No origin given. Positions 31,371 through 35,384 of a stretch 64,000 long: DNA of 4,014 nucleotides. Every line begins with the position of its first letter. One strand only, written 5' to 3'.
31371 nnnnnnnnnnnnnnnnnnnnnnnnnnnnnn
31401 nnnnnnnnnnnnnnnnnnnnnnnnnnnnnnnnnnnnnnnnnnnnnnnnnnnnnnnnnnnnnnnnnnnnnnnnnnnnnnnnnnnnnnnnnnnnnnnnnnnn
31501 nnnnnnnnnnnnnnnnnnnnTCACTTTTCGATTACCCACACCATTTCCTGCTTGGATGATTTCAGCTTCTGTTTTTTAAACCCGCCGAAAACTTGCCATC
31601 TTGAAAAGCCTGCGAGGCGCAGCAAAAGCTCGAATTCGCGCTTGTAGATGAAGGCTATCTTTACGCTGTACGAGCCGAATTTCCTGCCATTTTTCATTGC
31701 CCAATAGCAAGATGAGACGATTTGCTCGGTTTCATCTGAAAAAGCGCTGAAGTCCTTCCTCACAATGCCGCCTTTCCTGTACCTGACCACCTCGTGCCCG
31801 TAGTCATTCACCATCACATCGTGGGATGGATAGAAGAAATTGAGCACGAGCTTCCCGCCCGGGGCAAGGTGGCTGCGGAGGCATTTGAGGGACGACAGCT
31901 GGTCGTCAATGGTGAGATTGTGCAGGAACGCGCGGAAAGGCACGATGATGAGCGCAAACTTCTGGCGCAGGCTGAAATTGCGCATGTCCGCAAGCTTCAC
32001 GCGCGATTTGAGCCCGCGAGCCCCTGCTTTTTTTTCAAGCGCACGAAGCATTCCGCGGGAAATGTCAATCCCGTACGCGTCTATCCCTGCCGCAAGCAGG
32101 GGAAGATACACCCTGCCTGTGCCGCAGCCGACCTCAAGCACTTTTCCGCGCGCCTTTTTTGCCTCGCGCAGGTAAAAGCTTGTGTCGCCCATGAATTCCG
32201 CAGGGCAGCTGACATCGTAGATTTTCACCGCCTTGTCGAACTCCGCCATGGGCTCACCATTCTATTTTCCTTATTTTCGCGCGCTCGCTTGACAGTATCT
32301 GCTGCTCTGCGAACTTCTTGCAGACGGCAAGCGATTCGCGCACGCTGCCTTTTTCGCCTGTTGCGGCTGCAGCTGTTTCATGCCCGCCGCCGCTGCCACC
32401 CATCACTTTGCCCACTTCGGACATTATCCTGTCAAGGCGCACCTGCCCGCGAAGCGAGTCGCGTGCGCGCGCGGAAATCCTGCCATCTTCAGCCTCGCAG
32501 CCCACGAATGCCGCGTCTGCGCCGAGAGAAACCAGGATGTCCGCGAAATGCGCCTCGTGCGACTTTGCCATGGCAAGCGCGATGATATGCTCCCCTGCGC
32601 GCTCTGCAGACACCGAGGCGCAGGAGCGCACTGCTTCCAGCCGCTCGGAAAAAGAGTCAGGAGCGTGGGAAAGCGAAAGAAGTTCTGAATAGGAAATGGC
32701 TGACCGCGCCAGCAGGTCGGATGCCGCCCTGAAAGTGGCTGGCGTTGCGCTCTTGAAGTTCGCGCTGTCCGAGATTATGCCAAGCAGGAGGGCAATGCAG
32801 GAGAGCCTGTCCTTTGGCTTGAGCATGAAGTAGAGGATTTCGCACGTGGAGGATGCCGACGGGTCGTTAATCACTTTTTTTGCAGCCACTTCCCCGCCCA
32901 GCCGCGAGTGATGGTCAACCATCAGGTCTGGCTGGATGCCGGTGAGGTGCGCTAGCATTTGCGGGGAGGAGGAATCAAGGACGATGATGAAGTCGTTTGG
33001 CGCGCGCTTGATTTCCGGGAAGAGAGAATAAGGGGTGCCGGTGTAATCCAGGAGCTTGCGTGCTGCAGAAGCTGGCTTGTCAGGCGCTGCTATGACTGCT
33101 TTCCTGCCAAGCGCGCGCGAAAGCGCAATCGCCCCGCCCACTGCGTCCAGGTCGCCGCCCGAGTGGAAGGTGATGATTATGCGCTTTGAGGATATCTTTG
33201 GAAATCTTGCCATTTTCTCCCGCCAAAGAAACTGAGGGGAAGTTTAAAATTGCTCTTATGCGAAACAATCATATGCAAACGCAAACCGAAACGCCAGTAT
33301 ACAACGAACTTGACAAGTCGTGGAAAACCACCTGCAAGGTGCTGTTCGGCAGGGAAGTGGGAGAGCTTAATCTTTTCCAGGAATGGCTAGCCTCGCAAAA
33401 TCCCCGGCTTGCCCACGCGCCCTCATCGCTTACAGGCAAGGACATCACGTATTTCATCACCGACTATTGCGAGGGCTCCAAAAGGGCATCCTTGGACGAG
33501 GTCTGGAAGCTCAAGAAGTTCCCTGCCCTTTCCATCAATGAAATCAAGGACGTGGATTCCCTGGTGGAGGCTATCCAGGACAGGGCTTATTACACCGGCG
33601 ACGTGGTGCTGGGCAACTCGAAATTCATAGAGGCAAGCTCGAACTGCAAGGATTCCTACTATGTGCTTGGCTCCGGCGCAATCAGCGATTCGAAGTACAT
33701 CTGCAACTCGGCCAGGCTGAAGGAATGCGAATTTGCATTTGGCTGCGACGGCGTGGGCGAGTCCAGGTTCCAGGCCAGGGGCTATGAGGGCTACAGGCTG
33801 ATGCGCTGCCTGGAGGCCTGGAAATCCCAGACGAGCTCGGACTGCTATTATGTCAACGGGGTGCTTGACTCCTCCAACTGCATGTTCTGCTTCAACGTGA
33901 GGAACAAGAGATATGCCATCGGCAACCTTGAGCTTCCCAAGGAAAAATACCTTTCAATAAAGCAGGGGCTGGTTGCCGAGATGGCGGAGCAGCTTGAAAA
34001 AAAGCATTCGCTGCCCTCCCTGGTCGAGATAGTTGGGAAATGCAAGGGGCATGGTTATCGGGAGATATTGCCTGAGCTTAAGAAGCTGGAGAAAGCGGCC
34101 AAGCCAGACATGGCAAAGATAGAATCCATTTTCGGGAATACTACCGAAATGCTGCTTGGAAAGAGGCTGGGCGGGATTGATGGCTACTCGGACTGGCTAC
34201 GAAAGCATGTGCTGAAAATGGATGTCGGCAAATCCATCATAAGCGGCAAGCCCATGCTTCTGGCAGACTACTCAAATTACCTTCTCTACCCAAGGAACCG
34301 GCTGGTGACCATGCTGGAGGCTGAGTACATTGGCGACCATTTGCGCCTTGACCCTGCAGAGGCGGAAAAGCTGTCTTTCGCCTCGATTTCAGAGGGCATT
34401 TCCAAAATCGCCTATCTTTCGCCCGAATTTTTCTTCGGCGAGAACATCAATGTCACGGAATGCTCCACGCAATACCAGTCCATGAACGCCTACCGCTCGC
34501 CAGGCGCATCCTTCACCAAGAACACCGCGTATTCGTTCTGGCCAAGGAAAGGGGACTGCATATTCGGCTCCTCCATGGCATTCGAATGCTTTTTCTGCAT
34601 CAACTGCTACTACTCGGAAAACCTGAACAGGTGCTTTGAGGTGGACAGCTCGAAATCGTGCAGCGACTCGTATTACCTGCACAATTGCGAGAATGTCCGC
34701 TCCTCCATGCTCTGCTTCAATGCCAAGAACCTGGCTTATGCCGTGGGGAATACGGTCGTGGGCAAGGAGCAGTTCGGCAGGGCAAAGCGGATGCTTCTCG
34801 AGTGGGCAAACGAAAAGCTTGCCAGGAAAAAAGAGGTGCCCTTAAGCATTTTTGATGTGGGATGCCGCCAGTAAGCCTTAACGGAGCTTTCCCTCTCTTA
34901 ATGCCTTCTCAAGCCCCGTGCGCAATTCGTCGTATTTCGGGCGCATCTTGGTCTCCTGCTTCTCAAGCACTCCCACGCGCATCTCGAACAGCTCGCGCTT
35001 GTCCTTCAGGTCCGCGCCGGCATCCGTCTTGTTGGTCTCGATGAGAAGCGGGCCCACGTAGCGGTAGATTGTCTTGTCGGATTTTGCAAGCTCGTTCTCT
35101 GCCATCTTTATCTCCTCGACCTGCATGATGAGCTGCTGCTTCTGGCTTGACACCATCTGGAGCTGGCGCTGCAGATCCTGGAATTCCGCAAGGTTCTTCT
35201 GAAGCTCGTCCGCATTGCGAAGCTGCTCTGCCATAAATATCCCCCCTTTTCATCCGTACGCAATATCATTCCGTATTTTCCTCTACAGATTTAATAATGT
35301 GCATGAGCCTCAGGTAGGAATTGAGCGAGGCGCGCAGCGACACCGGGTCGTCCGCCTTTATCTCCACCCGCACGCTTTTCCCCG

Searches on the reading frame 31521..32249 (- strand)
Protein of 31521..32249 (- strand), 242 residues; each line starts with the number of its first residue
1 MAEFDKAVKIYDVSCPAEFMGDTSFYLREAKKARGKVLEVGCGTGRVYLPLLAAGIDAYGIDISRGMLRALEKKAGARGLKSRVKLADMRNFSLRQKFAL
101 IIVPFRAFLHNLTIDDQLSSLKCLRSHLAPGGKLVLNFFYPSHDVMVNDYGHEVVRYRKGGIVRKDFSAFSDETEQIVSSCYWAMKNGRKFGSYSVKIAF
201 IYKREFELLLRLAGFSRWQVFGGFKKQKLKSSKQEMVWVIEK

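Call 10: search_protein_families(library=pfam, proteins=[window:31521-32249:-], max_evalue=0.01)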
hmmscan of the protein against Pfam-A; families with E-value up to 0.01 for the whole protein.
window:31521-32249:- (242 aa): 9 families
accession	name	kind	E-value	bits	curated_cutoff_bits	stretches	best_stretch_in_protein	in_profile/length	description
PF13649.12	Methyltransf_25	-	3e-16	60.3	27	1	37-132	1-97/97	Methyltransferase domain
PF08242.18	Methyltransf_12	-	8.7e-13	49.3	30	1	38-134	1-98/98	Methyltransferase domain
PF08241.18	Methyltransf_11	-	2.3e-11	44.6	21.2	1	38-136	1-95/95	Methyltransferase domain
PF13489.12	Methyltransf_23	-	1.2e-10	41.8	27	1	28-142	17-122/164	Methyltransferase domain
PF13847.12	Methyltransf_31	-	5.6e-07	29.8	27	1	33-137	3-110/145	Methyltransferase domain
PF03848.20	TehB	-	8.9e-05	22.4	20.4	1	34-132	31-128/193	Tellurite resistance protein TehB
PF05175.20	MTS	-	0.00012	22.2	23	1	30-151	27-155/170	Methyltransferase small domain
PF02353.26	CMAS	-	0.0079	16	27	0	36-137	65-165/273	Mycolic acid cyclopropane synthetase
PF07021.18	MetW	-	0.0083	16.2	21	0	30-68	10-49/193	Methionine biosynthesis protein MetW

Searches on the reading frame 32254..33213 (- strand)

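Call 10: search_protein_families(library=pfam, proteins=[window:32254-33213:-], max_evalue=0.01)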
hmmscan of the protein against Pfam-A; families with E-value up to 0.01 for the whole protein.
window:32254-33213:- (319 aa): 2 families
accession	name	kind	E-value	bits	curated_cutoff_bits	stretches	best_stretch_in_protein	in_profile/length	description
PF01368.27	DHH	-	3.8e-12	47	28.1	1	11-132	1-103/125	DHH family, N-terminal domain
PF02272.25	DHHA1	-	3.8e-09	37.3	25.9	1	231-302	30-100/102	DHHA1 domain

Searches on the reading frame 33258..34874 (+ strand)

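Call 3: search_protein_families(library=pfam, proteins=[window:33258-34874:+], max_evalue=1)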
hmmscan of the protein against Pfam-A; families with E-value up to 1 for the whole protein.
window:33258-34874:+ (538 aa): 1 family
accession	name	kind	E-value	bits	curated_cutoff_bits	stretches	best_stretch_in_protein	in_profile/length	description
PF11647.13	MLD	-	0.16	12.6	35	1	254-290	10-45/81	Membrane Localization Domain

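Call 4: search_protein_families(library=ncbifam, proteins=[window:33258-34874:+], max_evalue=1)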
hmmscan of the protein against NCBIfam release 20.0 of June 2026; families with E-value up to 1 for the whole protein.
window:33258-34874:+ (538 aa): 1 family
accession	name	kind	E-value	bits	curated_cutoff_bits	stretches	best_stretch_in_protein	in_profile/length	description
NF007463.0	PRK10040.1-2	equivalog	0.011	15.5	93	1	128-151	32-55/58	hypothetical protein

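Call 61: search_protein_families(library=padloc, proteins=[window:33258-34871:+], max_evalue=0.01)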
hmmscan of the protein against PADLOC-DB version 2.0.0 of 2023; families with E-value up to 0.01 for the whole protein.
window:33258-34871:+ (538 aa): 0 families

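Call 62: search_protein_families(library=phrogs, proteins=[window:33258-34871:+], max_evalue=0.01)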
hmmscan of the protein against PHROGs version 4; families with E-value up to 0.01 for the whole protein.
window:33258-34871:+ (538 aa): 1 family
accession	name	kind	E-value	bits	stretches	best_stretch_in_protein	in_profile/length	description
phrog_15341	-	unknown function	0.00061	20.3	0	121-218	166-263/276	-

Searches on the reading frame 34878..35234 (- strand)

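Call 10: search_protein_families(library=pfam, proteins=[window:34878-35234:-], max_evalue=0.01)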
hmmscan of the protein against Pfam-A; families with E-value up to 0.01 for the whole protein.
window:34878-35234:- (118 aa): 1 family
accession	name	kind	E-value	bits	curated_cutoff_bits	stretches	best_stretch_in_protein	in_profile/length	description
PF01920.25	Prefoldin_2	-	3.5e-20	72.4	27.6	1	12-113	1-104/106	Prefoldin subunit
